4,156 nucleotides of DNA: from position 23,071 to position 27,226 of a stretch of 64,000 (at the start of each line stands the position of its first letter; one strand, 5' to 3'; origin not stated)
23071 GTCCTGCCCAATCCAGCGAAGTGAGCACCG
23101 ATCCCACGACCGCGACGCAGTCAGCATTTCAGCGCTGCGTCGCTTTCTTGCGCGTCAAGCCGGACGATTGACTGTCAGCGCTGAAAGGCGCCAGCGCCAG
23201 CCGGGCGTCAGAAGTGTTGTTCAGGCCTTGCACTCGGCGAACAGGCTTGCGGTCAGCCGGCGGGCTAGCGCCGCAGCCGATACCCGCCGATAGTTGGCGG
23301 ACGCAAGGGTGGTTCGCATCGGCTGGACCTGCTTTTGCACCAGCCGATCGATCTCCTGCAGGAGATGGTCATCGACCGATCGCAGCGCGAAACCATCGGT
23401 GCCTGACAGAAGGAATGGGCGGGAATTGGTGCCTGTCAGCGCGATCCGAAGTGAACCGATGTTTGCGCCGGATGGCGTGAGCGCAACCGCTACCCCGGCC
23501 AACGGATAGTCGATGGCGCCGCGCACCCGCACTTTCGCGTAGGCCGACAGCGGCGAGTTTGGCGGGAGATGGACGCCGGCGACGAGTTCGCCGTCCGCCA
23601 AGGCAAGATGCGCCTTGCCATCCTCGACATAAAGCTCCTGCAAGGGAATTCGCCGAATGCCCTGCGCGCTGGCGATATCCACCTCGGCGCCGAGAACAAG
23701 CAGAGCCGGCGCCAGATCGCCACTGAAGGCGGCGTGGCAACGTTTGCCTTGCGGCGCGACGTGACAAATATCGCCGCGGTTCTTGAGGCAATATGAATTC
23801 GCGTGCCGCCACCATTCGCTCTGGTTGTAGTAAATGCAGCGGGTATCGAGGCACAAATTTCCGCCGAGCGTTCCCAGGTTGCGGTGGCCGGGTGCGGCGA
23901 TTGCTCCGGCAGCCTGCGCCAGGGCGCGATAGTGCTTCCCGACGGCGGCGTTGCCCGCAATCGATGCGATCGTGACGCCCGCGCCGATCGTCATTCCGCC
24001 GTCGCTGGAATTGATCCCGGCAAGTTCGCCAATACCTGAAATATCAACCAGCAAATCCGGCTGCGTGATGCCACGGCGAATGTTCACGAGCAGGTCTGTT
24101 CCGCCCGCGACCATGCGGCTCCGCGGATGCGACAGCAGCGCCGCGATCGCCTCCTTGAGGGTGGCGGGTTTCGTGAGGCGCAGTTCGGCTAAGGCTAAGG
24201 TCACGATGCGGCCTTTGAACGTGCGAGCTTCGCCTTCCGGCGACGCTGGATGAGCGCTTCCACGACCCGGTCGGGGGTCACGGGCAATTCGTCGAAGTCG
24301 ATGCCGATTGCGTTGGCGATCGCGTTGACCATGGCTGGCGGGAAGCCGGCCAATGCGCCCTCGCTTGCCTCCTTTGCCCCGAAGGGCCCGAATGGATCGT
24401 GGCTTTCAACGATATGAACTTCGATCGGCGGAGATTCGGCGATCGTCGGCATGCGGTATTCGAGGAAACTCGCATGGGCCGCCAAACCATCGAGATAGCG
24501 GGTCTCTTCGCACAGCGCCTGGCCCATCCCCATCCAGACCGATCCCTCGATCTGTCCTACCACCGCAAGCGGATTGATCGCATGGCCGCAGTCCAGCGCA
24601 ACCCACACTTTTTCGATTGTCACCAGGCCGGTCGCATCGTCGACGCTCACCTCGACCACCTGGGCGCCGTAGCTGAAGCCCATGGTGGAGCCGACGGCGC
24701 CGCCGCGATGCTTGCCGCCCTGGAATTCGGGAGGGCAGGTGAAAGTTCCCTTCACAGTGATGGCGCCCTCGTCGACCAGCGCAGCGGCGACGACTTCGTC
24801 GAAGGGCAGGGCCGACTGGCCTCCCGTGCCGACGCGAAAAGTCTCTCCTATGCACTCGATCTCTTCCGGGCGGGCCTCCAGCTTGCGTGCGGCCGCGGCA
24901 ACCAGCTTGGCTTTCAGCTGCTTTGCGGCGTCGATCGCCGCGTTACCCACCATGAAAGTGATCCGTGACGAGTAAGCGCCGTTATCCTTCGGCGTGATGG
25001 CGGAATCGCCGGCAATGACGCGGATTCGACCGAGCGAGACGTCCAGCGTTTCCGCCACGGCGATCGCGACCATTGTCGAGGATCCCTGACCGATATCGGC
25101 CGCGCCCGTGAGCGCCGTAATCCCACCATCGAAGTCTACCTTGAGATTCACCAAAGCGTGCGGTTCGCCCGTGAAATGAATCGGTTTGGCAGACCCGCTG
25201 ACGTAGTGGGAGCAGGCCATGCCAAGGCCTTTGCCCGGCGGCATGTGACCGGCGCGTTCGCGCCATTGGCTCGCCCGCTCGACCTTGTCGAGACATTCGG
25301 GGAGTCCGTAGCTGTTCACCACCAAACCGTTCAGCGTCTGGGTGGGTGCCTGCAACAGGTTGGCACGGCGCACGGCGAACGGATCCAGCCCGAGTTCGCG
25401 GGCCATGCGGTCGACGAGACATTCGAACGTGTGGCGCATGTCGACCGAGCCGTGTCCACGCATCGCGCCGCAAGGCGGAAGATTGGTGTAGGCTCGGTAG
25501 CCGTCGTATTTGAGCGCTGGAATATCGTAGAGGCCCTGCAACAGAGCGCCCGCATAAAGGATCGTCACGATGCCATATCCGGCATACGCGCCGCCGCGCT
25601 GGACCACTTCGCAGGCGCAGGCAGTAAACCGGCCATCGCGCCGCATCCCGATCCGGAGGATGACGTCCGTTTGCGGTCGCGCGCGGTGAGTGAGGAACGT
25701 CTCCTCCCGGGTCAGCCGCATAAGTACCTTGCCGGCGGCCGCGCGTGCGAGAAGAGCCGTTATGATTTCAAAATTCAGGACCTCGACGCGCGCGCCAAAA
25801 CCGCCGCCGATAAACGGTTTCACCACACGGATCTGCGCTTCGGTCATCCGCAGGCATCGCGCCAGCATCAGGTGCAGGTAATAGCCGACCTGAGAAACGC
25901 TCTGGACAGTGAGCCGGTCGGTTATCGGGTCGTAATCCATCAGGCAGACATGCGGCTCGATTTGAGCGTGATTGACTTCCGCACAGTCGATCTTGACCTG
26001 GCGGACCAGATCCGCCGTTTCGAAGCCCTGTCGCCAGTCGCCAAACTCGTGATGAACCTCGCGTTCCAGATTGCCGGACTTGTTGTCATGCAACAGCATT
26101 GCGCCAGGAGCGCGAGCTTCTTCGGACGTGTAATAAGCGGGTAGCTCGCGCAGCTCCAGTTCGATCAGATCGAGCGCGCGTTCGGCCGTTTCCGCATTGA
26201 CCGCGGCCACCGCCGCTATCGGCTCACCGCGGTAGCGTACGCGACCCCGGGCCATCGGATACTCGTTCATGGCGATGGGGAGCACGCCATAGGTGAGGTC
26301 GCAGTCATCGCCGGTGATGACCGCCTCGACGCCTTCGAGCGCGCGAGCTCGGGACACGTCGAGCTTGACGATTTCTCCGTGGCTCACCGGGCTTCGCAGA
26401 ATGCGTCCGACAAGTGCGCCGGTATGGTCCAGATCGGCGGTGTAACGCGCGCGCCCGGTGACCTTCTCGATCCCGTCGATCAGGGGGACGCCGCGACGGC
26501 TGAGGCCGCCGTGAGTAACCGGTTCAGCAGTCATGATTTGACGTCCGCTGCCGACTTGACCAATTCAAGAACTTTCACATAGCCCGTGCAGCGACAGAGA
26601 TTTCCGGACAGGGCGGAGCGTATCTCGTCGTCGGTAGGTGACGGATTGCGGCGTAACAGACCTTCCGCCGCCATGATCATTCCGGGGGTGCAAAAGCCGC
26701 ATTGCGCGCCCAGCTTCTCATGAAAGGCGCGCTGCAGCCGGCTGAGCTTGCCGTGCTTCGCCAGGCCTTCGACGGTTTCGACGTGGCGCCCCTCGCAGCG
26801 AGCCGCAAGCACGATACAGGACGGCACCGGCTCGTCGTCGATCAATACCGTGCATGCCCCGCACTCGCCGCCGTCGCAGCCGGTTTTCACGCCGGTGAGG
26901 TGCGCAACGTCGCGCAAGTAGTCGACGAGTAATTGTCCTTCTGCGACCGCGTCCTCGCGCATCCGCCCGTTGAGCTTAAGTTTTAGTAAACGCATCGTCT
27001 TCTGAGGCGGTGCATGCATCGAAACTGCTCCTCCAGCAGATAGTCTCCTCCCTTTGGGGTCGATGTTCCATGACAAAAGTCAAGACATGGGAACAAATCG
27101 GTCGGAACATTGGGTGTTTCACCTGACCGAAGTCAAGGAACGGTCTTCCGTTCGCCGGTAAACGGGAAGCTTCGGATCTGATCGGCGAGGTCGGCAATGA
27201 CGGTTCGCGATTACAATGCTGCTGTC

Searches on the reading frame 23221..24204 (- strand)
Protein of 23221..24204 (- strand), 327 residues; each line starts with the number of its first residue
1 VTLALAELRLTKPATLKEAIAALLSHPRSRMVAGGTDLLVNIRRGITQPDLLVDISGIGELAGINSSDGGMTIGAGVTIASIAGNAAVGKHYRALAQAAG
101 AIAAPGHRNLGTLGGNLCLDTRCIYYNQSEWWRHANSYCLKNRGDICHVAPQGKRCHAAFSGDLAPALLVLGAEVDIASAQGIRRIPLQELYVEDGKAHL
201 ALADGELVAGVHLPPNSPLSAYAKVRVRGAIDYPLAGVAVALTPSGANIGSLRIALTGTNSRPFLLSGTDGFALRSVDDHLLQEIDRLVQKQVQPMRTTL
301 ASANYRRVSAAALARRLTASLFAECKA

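Call 15: search_protein_families(library=pfam, proteins=[window:23221-24204:-], max_evalue=0.00001)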
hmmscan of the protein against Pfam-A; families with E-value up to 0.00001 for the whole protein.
window:23221-24204:- (327 aa): 2 families
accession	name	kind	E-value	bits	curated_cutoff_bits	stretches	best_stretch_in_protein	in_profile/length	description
PF00941.27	FAD_binding_5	-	1.9e-44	151.9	27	1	8-214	3-168/170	FAD binding domain in molybdopterin dehydrogenase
PF03450.22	CO_deh_flav_C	-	2.3e-08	34.5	25.5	1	222-318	3-99/102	CO dehydrogenase flavoprotein C-terminal domain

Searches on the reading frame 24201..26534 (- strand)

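Call 15: search_protein_families(library=pfam, proteins=[window:24201-26534:-], max_evalue=0.00001)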
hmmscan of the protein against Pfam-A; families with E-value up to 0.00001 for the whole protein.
window:24201-26534:- (777 aa): 3 families
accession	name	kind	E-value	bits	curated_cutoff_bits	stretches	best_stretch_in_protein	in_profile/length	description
PF20256.3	MoCoBD_2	-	3.9e-70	237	27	1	423-702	10-283/283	Molybdopterin cofactor-binding domain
PF02738.23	MoCoBD_1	-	1e-66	224.9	27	1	149-393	2-244/244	Molybdopterin cofactor-binding domain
PF01315.27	Ald_Xan_dh_C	-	1.6e-27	96.4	31.3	1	26-132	1-110/110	Aldehyde oxidase and xanthine dehydrogenase, a/b hammerhead domain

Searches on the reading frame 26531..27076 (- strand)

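Call 15: search_protein_families(library=pfam, proteins=[window:26531-27076:-], max_evalue=0.00001)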
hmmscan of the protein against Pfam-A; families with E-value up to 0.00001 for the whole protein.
window:26531-27076:- (181 aa): 2 families
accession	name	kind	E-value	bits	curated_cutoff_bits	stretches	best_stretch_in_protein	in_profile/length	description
PF01799.25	Fer2_2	-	1.6e-30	105.5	30.3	1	101-172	1-73/75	[2Fe-2S] binding domain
PF00111.32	Fer2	-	4.1e-08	33.5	21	1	34-87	2-55/77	2Fe-2S iron-sulfur cluster binding domain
